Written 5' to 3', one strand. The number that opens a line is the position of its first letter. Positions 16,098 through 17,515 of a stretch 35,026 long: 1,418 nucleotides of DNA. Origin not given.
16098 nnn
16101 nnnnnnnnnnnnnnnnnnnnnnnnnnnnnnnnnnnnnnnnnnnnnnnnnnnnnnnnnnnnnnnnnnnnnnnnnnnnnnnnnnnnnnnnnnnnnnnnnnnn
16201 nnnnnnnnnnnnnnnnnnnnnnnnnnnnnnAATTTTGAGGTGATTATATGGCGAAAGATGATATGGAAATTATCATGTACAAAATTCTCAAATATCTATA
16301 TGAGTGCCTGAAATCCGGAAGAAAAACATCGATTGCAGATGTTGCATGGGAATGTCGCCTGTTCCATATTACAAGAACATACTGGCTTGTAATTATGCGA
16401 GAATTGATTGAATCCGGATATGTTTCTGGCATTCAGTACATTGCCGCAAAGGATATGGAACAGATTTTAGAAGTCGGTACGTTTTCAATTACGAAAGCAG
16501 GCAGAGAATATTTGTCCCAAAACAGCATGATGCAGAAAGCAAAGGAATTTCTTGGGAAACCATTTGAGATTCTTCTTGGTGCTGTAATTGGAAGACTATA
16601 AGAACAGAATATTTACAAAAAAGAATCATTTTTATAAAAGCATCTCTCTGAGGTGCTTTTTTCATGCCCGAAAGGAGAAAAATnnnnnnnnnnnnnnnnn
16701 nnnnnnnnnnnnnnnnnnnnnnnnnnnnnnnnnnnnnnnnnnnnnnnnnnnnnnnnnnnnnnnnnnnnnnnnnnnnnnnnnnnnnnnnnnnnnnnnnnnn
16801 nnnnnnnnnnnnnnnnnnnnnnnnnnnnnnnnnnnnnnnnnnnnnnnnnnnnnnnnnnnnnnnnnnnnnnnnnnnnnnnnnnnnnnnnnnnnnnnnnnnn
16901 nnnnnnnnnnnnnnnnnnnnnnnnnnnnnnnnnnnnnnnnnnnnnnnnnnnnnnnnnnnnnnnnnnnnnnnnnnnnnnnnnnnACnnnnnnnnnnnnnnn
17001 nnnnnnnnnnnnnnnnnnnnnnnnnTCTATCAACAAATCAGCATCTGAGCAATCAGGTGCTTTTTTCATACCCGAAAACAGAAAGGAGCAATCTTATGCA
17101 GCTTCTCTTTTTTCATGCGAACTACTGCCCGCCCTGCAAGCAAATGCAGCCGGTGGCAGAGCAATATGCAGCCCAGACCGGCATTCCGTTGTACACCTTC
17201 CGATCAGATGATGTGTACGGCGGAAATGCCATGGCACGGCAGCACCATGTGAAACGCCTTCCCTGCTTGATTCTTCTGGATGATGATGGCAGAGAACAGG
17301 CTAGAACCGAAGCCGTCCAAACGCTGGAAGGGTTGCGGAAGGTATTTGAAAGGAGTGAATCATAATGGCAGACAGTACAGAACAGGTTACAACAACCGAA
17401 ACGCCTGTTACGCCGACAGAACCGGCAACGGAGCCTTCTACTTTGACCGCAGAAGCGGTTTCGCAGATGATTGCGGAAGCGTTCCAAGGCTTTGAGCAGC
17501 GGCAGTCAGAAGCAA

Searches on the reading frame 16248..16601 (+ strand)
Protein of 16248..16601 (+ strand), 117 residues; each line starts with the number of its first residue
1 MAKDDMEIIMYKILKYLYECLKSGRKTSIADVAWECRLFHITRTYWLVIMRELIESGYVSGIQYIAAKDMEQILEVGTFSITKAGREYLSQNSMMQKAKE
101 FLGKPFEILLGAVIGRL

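Call 7: search_protein_families(library=phrogs, proteins=[window:16248-16601:+], max_evalue=0.01)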
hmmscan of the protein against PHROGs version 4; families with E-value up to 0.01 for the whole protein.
window:16248-16601:+ (117 aa): 2 families
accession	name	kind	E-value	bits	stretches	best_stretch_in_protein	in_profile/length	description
phrog_3675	-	unknown function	9.9e-24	84.3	1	2-104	1-102/110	-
phrog_2440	-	transcription regulation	0.0042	18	1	13-92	33-98/126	transcriptional regulator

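Call 79: search_protein_families(library=pfam, proteins=[window:16248-16601:+], max_evalue=0.01)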
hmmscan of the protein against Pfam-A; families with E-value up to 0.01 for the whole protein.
window:16248-16601:+ (117 aa): 1 family
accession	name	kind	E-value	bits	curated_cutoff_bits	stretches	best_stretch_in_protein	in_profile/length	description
PF09639.16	YjcQ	-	6.3e-17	62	23.3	1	11-100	1-87/95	YjcQ protein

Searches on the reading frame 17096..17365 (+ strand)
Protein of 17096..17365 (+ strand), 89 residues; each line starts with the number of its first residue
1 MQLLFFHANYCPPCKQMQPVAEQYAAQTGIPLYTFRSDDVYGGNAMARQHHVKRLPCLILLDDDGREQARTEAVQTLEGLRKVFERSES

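Call 79: search_protein_families(library=pfam, proteins=[window:17096-17365:+], max_evalue=0.01)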
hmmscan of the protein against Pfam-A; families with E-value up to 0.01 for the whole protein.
window:17096-17365:+ (89 aa): 6 families
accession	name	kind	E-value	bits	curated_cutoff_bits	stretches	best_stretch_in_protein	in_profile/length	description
PF00085.26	Thioredoxin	-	8.9e-09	35.7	23.5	1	3-83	22-100/103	Thioredoxin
PF13905.12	Thioredoxin_8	-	1.9e-07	31.7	27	1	23-66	52-93/94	Thioredoxin-like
PF13098.12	Thioredoxin_2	-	0.0002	22.1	27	1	3-81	9-101/104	Thioredoxin-like domain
PF13728.12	TraF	-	0.00043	20.6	23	1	3-64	133-202/224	F plasmid transfer operon protein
PF14595.12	Thioredoxin_9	-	0.0012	19.2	25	1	2-68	44-111/129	Thioredoxin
PF00578.27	AhpC-TSA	-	0.0022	18.4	26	1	3-76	29-103/124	AhpC/TSA family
